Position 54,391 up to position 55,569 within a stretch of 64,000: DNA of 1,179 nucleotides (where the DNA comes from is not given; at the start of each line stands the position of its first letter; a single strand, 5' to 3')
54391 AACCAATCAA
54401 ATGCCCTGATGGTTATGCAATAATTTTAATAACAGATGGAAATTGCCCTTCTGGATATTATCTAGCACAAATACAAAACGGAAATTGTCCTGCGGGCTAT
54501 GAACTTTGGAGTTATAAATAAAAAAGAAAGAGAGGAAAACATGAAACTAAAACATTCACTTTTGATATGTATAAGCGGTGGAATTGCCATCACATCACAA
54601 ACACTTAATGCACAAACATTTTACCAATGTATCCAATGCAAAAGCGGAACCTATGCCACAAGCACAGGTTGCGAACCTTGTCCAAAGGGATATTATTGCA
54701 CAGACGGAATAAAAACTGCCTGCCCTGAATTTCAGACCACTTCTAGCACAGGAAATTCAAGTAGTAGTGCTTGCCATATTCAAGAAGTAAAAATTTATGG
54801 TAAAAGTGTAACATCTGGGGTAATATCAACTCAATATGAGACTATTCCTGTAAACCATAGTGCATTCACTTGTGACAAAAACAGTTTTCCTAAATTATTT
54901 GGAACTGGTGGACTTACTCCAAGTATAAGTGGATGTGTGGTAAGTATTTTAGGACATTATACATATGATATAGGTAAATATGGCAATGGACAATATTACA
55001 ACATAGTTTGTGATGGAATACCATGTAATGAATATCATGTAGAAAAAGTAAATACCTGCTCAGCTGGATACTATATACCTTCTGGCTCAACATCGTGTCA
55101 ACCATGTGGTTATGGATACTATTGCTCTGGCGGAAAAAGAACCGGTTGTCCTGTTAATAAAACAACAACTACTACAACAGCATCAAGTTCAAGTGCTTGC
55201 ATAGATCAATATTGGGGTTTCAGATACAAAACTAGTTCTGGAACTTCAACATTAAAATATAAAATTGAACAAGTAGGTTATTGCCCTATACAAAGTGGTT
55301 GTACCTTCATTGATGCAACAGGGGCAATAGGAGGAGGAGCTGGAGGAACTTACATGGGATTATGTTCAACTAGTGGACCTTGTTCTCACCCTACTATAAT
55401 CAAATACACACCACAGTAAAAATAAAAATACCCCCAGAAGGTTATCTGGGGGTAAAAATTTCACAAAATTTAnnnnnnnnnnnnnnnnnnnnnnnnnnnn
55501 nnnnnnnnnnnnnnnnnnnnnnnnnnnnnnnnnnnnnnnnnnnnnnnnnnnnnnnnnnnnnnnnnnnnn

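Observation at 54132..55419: Two secreted proteins built from eukaryote-like Cys-rich CPxGYYC repeats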

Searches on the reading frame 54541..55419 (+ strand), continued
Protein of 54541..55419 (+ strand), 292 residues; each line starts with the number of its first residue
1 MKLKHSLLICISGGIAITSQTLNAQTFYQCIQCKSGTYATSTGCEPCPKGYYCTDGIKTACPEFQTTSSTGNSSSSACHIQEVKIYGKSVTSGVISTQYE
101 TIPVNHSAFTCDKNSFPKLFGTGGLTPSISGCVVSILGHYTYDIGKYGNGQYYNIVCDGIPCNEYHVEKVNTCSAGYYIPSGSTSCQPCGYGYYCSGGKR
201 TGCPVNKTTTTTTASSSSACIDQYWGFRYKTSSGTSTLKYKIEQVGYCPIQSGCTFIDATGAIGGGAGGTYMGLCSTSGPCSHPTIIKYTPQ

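Call 50: fold_search(model_id=the predicted structure, library=pdb)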
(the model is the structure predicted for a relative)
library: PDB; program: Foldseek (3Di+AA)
matches with E <= 10: 52; with E <= 0.001: 1
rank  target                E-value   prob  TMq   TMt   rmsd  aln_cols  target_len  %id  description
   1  9vqm_D                2.6e-04  0.99  0.20  0.09  22.8       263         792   17  Cryo-EM structure of Elapor1WT in tetrameric form (released 2025-07-23)
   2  9vql_A                2.4e-03  0.99  0.19  0.09  13.8       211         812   21  Cryo-EM structure of the dimeric Elapor1 mutant (released 2025-07-23)
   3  8wa2_E                5.0e-02  0.28  0.15  0.05  19.1       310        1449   17  cryo-EM structure of native mastigonemes isolated from Chlamydomonas reinhardtii at 3.0 angstrom resolution (released 2024-04-10)
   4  7n4y_A                1.2e-01  1.00  0.17  0.02   2.4        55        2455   33  The structure of bovine thyroglobulin with iodinated tyrosines (released 2021-11-10)
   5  3fl7                  3.8e-01  0.96  0.15  0.09  13.4        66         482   20  Crystal structure of the human ephrin A2 ectodomain (released 2009-01-27)
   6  4m4r_A                4.6e-01  0.96  0.16  0.09  12.9        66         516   21  Epha4 ectodomain complex with ephrin a5 (released 2013-10-30)
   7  8wa2_C                4.9e-01  0.10  0.16  0.05  21.1       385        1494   14  cryo-EM structure of native mastigonemes isolated from Chlamydomonas reinhardtii at 3.0 angstrom resolution (released 2024-04-10)
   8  2x10                  5.7e-01  0.87  0.15  0.09  10.6        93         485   14  Crystal structure of the complete EphA2 ectodomain (released 2010-03-16)
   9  8trs_D                6.1e-01  0.89  0.15  0.32  13.4        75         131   19  Structure of the EphA2 CRD bound to FabS1CE_C1, trigonal form (released 2023-11-22)
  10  6mhr_F                6.1e-01  0.23  0.14  0.25  16.1       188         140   12  Structure of the human 4-1BB / Urelumab Fab complex (released 2018-11-21)
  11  6a3w_C                6.1e-01  0.20  0.12  0.23  17.1       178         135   15  Complex structure of 4-1BB and utomilumab (released 2018-10-10)
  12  3mx0_A                6.4e-01  0.84  0.15  0.11  10.6        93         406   14  Crystal Structure of EphA2 ectodomain in complex with ephrin-A5 (released 2010-06-30)
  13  4m4p_A                7.1e-01  0.93  0.16  0.09  12.2        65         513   20  Crystal structure of EPHA4 ectodomain (released 2013-10-30)
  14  4bk5_A                7.1e-01  0.87  0.15  0.09  13.3        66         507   20  crystal structure of the human EphA4 ectodomain in complex with human ephrin A5 (amine-methylated sample) (released 2013-07-03)
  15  8trt_D                7.5e-01  0.84  0.15  0.33  13.4        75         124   19  Structure of the EphA2 CRD bound to FabS1CE_C1, monoclinic form (released 2023-11-22)
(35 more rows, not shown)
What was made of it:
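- On Pfam PF07699 Ephrin_rec_like (GCC2_GCC3): Foldseek matches ELAPOR1 at E 2.6e-4, EphA2/EphA4 cysteine-rich domain over 54-57 columns at rmsd 2.4-4.0 A, and thyroglobulin over 55 columns at rmsd 2.4 A (call 50).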

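Call 51: find_encoding_contigs(protein=P0100, flank=6000, max_places=3)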
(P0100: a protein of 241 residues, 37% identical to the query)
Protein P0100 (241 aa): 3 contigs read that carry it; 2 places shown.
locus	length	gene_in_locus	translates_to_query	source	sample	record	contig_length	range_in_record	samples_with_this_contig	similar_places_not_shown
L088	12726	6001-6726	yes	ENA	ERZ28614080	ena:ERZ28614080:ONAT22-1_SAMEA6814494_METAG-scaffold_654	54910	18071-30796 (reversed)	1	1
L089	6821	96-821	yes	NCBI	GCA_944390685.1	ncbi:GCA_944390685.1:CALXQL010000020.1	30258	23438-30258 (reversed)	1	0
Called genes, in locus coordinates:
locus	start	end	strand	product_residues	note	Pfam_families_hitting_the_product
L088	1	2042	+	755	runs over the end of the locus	PF07244:POTRA (weak), PF08478:POTRA_1 (faint), PF08479:POTRA_2 (faint), PF07244:POTRA, PF01103:Omp85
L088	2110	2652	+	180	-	PF03938:OmpH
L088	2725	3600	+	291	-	-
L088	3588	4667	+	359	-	PF04613:LpxD, PF25084:LbH_EIF2B, PF14602:Hexapep_2 (faint), PF25087:GMPPB_C, PF00132:Hexapep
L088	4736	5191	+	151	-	PF22817:ApeP-like, PF07977:FabA, PF22818:ApeI-like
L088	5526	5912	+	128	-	-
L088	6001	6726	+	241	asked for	-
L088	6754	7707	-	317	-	PF13426:PAS_9, PF00990:GGDEF, PF24898:GGDEF_GdpP (weak)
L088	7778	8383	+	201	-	PF00814:TsaD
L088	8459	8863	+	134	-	PF04956:TrbC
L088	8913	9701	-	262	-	-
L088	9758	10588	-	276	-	-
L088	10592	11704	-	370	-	PF03739:LptF_LptG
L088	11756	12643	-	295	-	-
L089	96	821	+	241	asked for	-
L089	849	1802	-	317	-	PF13426:PAS_9, PF00990:GGDEF, PF24898:GGDEF_GdpP (weak)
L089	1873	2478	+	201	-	PF00814:TsaD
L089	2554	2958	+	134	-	PF04956:TrbC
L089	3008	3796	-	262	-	-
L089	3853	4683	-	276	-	-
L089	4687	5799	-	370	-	PF03739:LptF_LptG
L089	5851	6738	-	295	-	-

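Call 52: find_encoding_contigs(protein=P0033, flank=6000, max_places=3)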
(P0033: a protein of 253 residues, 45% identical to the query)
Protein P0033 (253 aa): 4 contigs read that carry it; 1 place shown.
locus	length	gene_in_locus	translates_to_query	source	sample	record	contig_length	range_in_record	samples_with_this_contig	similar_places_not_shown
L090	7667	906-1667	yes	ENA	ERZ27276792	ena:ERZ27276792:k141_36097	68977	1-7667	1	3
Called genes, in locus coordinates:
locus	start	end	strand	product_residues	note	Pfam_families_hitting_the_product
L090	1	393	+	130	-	?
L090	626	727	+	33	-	-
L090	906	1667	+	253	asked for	PF07562:NCD3G (faint), PF07699:Ephrin_rec_like (faint), PF23091:TNFR_ELAPOR1_6th (faint)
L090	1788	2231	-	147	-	PF04519:Bactofilin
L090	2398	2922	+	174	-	-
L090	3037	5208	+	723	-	-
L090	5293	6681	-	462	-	PF11638:DnaA_N, PF01695:IstB_IS21, PF00308:Bac_DnaA, PF13173:AAA_14 (weak), PF00004:AAA, PF08299:Bac_DnaA_C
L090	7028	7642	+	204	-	PF01612:DNA_pol_A_exo1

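Call 53: find_encoding_contigs(protein=P0055, flank=6000, max_places=3)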
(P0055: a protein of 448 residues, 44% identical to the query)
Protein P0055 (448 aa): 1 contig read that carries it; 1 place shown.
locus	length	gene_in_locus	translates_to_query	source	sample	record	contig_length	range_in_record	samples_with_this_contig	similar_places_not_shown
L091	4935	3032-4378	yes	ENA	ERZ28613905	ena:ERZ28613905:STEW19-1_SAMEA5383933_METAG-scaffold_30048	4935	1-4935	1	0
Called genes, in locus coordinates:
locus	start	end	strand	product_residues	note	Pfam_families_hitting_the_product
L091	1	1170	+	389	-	?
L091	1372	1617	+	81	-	PF12844:HTH_19 (weak), PF13560:HTH_31, PF01381:HTH_3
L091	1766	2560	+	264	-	-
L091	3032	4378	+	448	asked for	PF07562:NCD3G (faint), PF07699:Ephrin_rec_like (weak), PF26010:DUF8003 (faint), PF07699:Ephrin_rec_like (weak)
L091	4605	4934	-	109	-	?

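Call 56: list_cluster_members(proteins=[P0007, P0012, P0064, P0109, P0004, P0071, P0112, P0100, P0087, P0068])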
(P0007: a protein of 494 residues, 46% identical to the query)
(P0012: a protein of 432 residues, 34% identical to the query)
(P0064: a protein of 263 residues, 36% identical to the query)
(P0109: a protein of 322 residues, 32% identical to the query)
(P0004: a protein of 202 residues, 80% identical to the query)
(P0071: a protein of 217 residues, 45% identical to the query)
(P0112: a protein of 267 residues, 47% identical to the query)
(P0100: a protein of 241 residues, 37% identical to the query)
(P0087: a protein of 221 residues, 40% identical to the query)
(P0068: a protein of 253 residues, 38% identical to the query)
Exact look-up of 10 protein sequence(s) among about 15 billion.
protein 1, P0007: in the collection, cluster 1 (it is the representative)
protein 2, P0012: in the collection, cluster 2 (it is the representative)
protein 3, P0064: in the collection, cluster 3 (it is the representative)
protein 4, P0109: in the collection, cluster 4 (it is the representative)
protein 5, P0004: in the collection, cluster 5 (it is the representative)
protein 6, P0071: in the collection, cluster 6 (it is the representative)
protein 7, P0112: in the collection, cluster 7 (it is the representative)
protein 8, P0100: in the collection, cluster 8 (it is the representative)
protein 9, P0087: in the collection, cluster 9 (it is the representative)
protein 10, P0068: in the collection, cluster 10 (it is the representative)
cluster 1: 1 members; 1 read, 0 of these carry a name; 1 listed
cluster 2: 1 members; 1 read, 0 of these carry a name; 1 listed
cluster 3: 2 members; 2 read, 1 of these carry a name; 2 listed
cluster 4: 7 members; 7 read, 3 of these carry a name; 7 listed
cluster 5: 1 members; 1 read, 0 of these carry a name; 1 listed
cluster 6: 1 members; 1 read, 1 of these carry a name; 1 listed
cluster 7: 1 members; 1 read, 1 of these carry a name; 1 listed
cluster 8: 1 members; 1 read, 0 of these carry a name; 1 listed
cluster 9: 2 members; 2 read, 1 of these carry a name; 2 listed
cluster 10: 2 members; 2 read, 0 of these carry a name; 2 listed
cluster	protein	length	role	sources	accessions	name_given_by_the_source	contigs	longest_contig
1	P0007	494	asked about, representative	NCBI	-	-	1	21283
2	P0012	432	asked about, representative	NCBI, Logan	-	-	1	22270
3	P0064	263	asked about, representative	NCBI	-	-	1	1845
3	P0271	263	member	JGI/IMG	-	hypothetical protein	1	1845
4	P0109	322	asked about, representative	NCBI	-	-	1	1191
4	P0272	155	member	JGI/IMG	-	hypothetical protein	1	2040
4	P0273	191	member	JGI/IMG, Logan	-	hypothetical protein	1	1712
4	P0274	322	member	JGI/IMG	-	hypothetical protein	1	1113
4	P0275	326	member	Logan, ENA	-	-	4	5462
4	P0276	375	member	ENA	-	-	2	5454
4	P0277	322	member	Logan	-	-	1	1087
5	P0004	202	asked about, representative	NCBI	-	-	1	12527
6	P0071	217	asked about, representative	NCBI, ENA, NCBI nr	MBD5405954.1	hypothetical protein HDR59_05405 [bacterium] | hypothetical protein [bacterium]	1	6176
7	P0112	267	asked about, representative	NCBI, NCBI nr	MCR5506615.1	MAG: hypothetical protein K6F04_02065 [bacterium] | hypothetical protein [bacterium]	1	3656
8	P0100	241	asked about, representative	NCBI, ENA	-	-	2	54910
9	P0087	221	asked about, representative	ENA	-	-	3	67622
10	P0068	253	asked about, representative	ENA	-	-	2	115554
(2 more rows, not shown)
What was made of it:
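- All are annotated 'hypothetical protein' (call 56).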

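Call 57: find_encoding_contigs(protein=P0007, flank=5000, max_places=2)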
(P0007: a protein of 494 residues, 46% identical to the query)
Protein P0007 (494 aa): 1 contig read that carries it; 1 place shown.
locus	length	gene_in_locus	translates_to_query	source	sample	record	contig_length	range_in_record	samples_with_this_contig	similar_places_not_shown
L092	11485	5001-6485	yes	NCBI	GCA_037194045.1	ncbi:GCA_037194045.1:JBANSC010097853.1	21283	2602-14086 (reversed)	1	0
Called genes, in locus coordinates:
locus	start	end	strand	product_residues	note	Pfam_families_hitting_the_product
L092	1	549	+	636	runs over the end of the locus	PF06480:FtsH_ext, PF00004:AAA, PF07728:AAA_5 (weak), PF17862:AAA_lid_3, PF01434:Peptidase_M41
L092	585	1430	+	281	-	-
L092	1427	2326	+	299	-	PF00483:NTP_transferase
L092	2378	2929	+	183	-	PF00814:TsaD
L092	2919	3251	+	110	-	PF00583:Acetyltransf_1, PF13673:Acetyltransf_10, PF13508:Acetyltransf_7, PF08445:FR47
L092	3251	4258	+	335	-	PF00814:TsaD, PF22521:HypF_C_2 (weak)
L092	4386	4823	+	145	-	PF07963:N_methyl (weak)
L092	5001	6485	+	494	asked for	PF07562:NCD3G (faint), PF23091:TNFR_ELAPOR1_6th (faint), PF26010:DUF8003 (faint), PF07699:Ephrin_rec_like (weak)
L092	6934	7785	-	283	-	PF00535:Glycos_transf_2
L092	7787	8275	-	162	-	PF00383:dCMP_cyt_deam_1, PF14437:MafB19-deam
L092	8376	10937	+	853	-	PF00690:Cation_ATPase_N, PF00122:E1-E2_ATPase, PF00702:Hydrolase, PF08282:Hydrolase_3 (faint), PF13246:Cation_ATPase, PF00689:Cation_ATPase_C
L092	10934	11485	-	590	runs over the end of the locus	PF00773:RNB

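Call 58: find_encoding_contigs(protein=P0068, flank=5000, max_places=2)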
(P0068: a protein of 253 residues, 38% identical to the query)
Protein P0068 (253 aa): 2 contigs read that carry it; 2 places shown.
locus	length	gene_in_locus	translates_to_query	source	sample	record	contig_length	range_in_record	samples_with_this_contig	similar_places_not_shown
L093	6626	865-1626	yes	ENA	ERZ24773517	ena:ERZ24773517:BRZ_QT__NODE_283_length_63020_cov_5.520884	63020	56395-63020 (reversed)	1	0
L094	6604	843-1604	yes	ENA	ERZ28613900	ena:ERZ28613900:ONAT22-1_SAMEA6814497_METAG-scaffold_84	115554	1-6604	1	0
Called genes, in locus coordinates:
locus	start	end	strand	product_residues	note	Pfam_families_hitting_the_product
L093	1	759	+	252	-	?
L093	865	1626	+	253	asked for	PF07562:NCD3G (faint), PF07699:Ephrin_rec_like (faint)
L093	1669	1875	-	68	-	PF04070:DUF378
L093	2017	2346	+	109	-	-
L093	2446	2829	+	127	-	PF03819:MazG (weak), PF12643:MazG-like (weak)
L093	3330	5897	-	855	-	PF02518:HATPase_c, PF00204:DNA_gyraseB, PF01751:Toprim, PF21249:GyrB_hook, PF00986:DNA_gyraseB_C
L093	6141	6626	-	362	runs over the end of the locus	PF01266:DAO (faint), PF03486:HI0933_like, PF07992:Pyr_redox_2 (weak), PF13738:Pyr_redox_3 (faint), PF22780:HI0933_like_1st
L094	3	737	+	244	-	?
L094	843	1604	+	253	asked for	PF07562:NCD3G (faint), PF07699:Ephrin_rec_like (faint)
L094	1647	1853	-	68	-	PF04070:DUF378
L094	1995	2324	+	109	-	-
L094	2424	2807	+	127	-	PF03819:MazG (weak), PF12643:MazG-like (weak)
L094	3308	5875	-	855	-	PF02518:HATPase_c, PF00204:DNA_gyraseB, PF01751:Toprim, PF21249:GyrB_hook, PF00986:DNA_gyraseB_C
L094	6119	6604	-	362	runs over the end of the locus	PF01266:DAO (faint), PF03486:HI0933_like, PF07992:Pyr_redox_2 (weak), PF13738:Pyr_redox_3 (faint), PF22780:HI0933_like_1st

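Call 97: search_solved_structures(query=A1, max_evalue=0.01)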
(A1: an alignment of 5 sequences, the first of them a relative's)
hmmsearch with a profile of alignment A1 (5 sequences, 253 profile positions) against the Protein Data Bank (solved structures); distinct sequences matched with E-value up to 0.01: 3.
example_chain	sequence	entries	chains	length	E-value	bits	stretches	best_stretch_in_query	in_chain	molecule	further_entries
8tx1_A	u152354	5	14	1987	0.00054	23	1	44-156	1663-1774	Mastigoneme-like protein | Mst1 | Tyrosine-protein kinase ephrin type A/B receptor-like domain-containing protein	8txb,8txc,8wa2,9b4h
7qtq_A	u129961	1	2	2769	0.0036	20.4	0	23-83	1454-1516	Thyroglobulin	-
7n4y_A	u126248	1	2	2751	0.0074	19.3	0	23-82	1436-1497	Thyroglobulin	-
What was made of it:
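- By sequence, Mst1 matches at E 5e-4 (call 97). All structural and PDB sequence matches are eukaryotic extracellular receptor or stalk domains (calls 50, 97).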

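Call 98: search_protein_families(library=phrogs, proteins=[window:54541-55416:+, P0002, P0005], max_evalue=0.01)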
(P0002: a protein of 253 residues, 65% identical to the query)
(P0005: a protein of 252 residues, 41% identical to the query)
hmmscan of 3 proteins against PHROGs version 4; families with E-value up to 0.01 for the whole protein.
window:54541-55416:+ (292 aa): 0 families

P0002 (253 aa): 0 families

P0005 (252 aa): 0 families

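Call 99: search_protein_families(library=padloc, proteins=[window:54541-55416:+, P0002, P0005], max_evalue=0.01)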
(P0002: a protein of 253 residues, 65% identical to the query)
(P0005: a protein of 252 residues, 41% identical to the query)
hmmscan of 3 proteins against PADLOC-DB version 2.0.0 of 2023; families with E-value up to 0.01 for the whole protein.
window:54541-55416:+ (292 aa): 0 families

P0002 (253 aa): 0 families

P0005 (252 aa): 0 families

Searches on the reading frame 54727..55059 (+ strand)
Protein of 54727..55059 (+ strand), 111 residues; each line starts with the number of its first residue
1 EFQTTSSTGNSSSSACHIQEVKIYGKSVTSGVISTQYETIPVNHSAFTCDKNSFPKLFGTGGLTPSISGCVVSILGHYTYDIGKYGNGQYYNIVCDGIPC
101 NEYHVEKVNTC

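Call 63: search_protein_families(library=pfam, proteins=[window:54727-55059:+], max_evalue=1)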
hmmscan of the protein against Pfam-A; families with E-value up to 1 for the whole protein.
seq(111 aa): 0 families

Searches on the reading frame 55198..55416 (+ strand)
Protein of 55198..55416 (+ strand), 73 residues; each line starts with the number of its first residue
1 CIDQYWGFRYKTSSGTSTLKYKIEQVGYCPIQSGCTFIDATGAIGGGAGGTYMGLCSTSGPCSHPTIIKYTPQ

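Call 63: search_protein_families(library=pfam, proteins=[window:55198-55416:+], max_evalue=1)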
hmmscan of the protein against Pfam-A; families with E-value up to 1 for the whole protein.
seq(73 aa): 0 families
